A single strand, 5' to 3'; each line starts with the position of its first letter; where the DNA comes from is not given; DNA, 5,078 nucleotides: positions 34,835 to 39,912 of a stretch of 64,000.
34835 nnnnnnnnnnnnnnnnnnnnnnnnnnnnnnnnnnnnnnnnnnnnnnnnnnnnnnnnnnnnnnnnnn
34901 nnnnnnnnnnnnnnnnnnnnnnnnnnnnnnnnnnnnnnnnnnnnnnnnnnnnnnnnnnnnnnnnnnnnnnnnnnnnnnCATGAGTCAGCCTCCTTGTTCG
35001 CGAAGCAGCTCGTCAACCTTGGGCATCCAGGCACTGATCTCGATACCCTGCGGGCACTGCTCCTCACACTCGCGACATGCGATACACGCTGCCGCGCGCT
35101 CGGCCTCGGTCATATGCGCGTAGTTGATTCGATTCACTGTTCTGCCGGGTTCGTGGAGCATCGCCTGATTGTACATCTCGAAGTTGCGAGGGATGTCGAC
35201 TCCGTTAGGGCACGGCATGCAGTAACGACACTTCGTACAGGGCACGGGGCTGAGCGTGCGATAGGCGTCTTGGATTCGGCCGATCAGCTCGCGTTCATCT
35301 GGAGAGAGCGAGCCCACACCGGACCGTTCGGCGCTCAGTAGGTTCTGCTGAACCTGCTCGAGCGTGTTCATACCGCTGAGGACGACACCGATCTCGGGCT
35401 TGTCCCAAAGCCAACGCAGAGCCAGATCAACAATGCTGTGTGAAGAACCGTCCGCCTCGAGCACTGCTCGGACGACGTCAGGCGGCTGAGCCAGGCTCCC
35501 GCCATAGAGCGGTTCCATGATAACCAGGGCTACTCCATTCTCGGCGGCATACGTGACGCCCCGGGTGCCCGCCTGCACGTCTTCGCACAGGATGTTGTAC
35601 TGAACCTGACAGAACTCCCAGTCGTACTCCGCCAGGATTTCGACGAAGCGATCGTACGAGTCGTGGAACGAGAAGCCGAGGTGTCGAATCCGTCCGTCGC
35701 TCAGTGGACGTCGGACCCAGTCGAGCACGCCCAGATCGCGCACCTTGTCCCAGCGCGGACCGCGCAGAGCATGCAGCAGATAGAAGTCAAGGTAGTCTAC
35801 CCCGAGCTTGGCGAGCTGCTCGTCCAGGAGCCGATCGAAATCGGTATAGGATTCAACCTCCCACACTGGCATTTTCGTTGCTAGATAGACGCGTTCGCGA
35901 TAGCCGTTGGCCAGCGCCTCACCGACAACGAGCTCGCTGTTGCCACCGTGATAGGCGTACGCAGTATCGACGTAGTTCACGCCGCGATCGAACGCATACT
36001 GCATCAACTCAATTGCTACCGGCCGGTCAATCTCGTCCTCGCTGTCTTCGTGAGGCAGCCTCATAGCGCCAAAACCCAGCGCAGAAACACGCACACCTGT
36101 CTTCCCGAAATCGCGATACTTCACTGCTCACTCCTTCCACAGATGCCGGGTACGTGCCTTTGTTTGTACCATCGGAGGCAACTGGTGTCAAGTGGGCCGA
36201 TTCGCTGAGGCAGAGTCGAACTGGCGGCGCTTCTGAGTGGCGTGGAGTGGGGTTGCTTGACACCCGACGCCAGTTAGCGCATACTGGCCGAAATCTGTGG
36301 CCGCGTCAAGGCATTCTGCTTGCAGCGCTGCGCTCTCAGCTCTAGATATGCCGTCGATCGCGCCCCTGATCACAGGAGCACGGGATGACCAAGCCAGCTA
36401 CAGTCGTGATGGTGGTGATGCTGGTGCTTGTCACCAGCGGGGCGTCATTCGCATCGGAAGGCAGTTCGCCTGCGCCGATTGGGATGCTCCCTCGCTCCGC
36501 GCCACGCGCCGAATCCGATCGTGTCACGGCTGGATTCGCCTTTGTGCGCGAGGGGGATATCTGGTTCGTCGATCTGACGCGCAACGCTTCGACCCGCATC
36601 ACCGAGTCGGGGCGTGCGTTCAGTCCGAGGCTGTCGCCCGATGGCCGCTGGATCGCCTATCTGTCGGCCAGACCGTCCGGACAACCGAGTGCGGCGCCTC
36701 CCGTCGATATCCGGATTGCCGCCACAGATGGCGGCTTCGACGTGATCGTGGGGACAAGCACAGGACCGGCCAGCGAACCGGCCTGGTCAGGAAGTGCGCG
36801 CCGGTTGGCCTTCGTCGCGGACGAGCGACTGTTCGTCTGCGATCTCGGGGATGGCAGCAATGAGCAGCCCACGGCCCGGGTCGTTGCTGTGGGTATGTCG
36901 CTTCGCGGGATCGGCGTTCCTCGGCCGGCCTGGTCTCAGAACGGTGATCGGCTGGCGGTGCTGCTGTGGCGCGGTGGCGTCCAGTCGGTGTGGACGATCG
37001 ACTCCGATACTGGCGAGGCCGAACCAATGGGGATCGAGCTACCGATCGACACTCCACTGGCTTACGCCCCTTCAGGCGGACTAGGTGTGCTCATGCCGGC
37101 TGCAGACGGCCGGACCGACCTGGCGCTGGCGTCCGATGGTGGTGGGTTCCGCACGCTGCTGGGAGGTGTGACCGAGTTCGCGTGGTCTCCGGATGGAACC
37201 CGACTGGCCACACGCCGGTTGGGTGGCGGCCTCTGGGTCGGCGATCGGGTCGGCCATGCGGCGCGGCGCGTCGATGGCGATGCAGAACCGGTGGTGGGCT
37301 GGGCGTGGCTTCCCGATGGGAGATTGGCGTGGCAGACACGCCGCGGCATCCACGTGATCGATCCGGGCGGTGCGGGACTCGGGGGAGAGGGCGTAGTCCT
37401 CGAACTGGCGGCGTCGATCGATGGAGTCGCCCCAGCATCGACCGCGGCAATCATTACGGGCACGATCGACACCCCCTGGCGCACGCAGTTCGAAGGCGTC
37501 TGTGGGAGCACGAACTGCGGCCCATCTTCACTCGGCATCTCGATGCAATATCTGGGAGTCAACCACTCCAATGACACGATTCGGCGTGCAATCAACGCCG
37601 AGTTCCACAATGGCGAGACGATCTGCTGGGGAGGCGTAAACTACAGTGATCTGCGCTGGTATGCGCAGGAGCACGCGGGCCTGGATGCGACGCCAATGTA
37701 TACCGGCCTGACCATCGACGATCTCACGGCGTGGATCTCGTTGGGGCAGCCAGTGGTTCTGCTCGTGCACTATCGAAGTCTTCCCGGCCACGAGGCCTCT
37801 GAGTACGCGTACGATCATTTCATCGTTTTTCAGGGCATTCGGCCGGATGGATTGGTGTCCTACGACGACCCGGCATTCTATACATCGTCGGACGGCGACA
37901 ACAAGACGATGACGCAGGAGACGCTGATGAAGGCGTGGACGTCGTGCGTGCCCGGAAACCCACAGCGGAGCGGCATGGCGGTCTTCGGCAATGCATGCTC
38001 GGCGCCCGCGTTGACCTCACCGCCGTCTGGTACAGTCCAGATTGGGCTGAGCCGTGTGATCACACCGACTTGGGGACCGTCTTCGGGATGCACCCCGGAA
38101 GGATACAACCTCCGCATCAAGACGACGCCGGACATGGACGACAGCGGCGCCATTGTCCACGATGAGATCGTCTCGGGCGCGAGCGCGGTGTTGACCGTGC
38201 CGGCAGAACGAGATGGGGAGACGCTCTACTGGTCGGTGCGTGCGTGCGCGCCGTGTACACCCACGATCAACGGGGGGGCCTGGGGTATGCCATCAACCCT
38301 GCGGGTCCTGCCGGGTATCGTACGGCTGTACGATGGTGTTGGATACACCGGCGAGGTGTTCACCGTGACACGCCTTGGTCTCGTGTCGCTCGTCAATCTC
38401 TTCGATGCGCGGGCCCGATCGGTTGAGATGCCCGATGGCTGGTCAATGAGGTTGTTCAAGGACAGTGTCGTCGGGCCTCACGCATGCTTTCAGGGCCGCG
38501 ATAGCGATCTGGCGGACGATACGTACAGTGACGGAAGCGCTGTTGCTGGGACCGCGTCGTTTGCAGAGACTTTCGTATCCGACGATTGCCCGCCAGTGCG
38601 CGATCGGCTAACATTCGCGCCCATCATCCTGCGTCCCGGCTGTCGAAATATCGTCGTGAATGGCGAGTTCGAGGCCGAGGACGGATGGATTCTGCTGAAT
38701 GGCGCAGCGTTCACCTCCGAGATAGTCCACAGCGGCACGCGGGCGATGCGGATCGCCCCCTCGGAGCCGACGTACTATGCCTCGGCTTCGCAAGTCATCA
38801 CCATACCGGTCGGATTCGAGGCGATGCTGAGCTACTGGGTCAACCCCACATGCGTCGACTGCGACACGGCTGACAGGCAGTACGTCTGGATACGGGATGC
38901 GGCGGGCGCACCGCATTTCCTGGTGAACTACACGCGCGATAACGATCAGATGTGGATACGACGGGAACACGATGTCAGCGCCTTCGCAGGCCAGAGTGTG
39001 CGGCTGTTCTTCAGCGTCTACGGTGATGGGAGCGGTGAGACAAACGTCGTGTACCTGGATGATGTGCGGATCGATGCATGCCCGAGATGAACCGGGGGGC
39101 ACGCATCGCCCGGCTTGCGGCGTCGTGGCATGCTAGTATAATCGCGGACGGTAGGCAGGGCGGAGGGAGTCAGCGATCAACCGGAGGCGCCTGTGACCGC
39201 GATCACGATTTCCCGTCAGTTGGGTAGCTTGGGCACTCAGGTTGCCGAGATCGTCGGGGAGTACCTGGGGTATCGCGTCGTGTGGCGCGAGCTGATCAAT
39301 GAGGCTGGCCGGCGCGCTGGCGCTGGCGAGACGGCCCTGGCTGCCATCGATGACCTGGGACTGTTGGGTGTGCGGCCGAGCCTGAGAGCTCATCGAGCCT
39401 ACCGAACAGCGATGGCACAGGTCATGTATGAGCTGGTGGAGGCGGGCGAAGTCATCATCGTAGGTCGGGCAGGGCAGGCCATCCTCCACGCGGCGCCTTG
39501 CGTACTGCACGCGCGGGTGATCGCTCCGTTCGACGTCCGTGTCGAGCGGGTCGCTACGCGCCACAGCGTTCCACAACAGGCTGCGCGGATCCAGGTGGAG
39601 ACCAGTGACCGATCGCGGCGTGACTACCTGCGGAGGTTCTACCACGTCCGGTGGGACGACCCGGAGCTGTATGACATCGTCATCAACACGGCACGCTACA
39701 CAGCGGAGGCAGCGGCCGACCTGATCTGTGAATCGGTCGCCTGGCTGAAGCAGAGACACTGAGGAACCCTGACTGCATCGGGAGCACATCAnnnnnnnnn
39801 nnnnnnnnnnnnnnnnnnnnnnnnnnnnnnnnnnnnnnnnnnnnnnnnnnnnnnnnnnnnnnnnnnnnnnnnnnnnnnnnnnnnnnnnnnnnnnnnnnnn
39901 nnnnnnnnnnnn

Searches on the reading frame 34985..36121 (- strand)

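Call 27: search_protein_families(library=ncbifam, proteins=[window:34985-36121:-], max_evalue=0.00001)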
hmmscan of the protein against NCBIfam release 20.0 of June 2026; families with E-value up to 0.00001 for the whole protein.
window:34985-36121:- (378 aa): 5 families
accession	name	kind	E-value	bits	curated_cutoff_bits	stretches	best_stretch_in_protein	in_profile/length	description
NF049922.1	MethglyxlRedYdjG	equivalog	4.5e-19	68.6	550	1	4-117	5-136/326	NADH-dependent methylglyoxal reductase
NF007695.0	PRK10376.1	subfamily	1.3e-12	47.4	280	1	8-265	13-272/290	oxidoreductase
TIGR01293.1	Kv_beta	subfamily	3.1e-11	42.9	365.4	1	1-89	2-87/319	voltage-dependent potassium channel subunit beta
NF008377.0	PRK11172.1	equivalog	1.3e-06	27.8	327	1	13-292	4-259/267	2,5-didehydrogluconate reductase DkgB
NF008598.0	PRK11565.1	equivalog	1.9e-06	27.2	425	1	37-118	31-108/275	2,5-didehydrogluconate reductase DkgA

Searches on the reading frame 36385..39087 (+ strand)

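Call 27: search_protein_families(library=ncbifam, proteins=[window:36385-39087:+], max_evalue=0.00001)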
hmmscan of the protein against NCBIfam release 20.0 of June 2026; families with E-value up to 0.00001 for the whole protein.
window:36385-39087:+ (901 aa): 2 families
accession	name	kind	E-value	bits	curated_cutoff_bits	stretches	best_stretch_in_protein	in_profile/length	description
TIGR02800.1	propeller_TolB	equivalog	1.8e-10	40.3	343.15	0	58-135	348-418/418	Tol-Pal system beta propeller repeat protein TolB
NF033523.0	lasso_peptidase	equivalog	1.1e-07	31.1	400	0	263-324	91-156/638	Atxe2 family lasso peptide isopeptidase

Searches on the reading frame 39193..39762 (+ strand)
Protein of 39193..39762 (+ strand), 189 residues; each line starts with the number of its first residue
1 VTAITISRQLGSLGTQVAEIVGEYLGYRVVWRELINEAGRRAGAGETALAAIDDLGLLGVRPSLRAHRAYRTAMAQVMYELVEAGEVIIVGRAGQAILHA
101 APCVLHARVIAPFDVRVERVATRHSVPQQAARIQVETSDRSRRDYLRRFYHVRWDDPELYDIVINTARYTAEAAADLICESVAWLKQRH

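Call 44: search_protein_families(library=pfam, proteins=[window:39193-39762:+], max_evalue=0.0001)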
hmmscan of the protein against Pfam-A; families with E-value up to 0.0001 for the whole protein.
window:39193-39762:+ (189 aa): 1 family
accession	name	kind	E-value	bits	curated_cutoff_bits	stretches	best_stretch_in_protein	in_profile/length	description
PF13189.12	Cytidylate_kin2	-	4.8e-39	134.8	28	1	4-167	2-175/176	Cytidylate kinase-like family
